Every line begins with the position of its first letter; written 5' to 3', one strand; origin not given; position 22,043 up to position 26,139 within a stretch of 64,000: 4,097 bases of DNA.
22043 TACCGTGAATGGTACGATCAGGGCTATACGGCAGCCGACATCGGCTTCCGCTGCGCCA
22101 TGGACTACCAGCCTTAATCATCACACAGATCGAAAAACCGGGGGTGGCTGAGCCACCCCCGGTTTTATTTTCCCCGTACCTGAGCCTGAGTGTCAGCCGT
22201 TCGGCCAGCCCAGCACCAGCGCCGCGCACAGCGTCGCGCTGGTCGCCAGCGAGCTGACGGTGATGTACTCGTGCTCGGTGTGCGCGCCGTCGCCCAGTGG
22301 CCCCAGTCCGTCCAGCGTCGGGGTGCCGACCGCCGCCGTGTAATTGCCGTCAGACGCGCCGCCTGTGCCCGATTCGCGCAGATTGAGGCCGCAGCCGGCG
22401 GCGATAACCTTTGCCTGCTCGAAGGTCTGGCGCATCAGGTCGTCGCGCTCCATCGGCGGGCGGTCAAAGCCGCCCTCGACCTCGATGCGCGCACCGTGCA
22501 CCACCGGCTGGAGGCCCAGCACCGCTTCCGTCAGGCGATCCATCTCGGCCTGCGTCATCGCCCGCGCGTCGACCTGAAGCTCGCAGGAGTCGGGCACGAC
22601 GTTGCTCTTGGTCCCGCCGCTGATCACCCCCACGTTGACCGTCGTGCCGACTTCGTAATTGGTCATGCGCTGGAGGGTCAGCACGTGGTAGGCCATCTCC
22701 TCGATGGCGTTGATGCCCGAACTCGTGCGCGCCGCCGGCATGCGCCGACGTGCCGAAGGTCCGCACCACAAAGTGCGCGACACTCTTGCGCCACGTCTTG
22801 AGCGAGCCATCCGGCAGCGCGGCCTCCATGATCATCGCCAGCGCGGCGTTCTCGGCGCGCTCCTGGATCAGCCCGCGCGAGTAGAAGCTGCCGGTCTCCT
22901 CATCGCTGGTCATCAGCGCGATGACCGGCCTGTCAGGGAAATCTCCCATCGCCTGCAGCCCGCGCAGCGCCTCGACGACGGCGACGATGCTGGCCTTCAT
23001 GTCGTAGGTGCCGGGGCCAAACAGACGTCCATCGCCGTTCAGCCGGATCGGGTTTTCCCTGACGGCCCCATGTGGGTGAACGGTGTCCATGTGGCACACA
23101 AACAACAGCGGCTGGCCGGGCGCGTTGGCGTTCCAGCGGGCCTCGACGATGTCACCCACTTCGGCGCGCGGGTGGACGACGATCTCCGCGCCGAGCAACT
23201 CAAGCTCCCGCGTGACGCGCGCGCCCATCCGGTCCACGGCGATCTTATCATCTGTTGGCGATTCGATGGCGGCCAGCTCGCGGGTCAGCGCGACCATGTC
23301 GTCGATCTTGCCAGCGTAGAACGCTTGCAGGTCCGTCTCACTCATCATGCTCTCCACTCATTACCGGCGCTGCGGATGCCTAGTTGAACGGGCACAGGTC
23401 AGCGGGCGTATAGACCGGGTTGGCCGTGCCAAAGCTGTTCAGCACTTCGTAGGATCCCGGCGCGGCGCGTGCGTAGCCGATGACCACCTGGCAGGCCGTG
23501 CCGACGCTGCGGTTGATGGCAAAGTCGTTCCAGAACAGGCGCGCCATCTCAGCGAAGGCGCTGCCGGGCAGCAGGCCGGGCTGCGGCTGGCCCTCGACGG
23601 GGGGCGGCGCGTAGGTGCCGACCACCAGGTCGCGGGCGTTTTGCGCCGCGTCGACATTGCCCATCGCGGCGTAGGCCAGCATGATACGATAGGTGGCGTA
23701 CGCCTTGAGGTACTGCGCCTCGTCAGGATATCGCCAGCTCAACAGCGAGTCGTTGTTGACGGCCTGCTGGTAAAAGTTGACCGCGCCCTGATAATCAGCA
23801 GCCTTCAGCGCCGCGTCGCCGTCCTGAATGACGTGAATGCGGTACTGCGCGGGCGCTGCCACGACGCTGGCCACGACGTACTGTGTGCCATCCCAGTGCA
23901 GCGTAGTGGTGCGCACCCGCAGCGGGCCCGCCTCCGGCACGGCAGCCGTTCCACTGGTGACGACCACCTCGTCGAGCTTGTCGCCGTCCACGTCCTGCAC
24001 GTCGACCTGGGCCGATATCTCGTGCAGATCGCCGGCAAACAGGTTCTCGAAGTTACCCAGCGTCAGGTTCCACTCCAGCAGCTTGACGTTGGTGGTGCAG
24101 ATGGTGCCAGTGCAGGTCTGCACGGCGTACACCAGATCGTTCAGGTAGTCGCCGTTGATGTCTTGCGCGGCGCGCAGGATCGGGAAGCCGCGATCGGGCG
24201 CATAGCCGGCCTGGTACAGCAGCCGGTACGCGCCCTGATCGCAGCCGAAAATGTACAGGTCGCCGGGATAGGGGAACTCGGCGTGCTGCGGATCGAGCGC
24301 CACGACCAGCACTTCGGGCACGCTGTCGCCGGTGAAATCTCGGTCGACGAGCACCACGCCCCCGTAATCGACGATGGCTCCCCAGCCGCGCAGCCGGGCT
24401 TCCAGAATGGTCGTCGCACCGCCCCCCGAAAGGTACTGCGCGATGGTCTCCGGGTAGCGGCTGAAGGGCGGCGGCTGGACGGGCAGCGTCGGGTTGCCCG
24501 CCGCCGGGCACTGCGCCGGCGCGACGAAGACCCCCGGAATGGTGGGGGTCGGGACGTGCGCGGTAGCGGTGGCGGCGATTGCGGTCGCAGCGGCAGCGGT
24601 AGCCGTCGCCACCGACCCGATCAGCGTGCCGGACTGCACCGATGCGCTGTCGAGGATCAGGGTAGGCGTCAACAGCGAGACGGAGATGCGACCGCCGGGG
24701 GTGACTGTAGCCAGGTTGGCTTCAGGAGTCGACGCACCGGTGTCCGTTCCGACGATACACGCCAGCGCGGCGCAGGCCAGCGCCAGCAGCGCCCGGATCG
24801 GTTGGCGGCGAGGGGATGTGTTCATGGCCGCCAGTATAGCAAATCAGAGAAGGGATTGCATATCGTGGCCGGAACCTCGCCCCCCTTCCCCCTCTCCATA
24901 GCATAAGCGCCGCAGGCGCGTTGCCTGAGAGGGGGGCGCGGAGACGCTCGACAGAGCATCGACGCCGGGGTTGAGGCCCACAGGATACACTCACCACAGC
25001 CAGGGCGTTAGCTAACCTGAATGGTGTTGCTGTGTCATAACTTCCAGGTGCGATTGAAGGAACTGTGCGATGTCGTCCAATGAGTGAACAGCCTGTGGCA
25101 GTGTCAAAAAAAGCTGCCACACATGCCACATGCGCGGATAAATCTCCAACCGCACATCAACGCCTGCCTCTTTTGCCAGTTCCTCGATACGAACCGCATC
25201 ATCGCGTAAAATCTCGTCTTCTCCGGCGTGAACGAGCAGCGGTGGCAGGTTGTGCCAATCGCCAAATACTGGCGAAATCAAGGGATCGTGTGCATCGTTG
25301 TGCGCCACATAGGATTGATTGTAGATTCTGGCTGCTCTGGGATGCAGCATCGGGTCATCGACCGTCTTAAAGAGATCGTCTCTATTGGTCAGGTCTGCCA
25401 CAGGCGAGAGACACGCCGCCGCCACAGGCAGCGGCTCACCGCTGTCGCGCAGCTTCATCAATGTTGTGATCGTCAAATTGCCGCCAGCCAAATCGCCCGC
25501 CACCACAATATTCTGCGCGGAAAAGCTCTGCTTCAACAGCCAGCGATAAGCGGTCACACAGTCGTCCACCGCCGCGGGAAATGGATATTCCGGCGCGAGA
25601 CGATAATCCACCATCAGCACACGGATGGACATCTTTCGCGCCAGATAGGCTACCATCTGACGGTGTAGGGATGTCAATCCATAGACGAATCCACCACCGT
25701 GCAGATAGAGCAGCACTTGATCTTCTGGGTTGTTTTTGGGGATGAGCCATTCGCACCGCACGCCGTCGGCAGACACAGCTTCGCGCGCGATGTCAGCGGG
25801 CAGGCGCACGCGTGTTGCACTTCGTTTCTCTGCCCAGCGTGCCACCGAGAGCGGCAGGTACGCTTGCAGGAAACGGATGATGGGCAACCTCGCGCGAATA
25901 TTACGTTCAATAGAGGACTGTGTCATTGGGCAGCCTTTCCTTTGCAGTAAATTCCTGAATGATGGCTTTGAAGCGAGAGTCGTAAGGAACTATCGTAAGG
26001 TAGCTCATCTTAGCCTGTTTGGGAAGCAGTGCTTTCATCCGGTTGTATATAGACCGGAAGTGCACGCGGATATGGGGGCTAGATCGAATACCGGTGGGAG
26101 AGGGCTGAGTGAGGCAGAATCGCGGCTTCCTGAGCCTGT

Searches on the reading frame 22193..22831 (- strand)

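Call 76: search_protein_families(library=pfam, proteins=[window:22193-22831:-], max_evalue=0.001)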
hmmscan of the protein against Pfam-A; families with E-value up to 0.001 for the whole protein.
window:22193-22831:- (212 aa): 2 families
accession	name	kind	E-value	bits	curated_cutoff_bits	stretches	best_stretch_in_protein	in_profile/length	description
PF07687.19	M20_dimer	-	1.2e-13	51.4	21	1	36-104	23-95/107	Peptidase dimerisation domain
PF01546.33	Peptidase_M20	-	3.3e-08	34.1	24.6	1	70-206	112-204/206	Peptidase family M20/M25/M40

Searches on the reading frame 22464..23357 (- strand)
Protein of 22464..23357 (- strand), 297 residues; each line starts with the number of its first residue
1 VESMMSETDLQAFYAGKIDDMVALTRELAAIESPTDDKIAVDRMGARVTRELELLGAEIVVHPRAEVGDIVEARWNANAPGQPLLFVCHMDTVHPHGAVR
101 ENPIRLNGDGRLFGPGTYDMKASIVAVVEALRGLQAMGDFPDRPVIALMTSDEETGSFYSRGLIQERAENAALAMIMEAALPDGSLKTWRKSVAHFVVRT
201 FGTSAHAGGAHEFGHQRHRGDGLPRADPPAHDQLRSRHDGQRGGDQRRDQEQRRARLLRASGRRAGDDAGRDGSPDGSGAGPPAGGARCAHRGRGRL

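Call 76: search_protein_families(library=pfam, proteins=[window:22464-23357:-], max_evalue=0.001)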
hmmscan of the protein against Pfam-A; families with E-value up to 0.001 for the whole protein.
window:22464-23357:- (297 aa): 2 families
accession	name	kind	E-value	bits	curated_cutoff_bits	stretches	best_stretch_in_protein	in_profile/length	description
PF01546.33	Peptidase_M20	-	1.2e-15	58.4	24.6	1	86-185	2-106/206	Peptidase family M20/M25/M40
PF04389.22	Peptidase_M28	-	4.2e-08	33.6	21.3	1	73-181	4-96/193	Peptidase family M28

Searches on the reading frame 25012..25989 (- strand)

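Call 30: search_protein_families(library=pfam, proteins=[window:25012-25989:-], max_evalue=0.01)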
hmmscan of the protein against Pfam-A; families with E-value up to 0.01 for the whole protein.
window:25012-25989:- (325 aa): 6 families
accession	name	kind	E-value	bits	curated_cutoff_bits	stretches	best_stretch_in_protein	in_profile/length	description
PF07859.19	Abhydrolase_3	-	6.6e-57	193.1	25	1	93-292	1-209/210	alpha/beta hydrolase fold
PF10340.15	Say1_Mug180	-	1e-16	61.2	21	1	85-230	115-272/374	Steryl acetyl hydrolase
PF20434.5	BD-FAE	-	7.7e-11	42.4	26.8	1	86-174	9-104/215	BD-FAE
PF12146.15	Hydrolase_4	-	0.00025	20.9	27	1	247-289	191-232/239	Serine aminopeptidase, S33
PF00326.27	Peptidase_S9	-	0.00088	19.3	22.6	1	141-315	45-210/213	Prolyl oligopeptidase family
PF00135.34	COesterase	-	0.0049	16.3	27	1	84-133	93-144/515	Carboxylesterase family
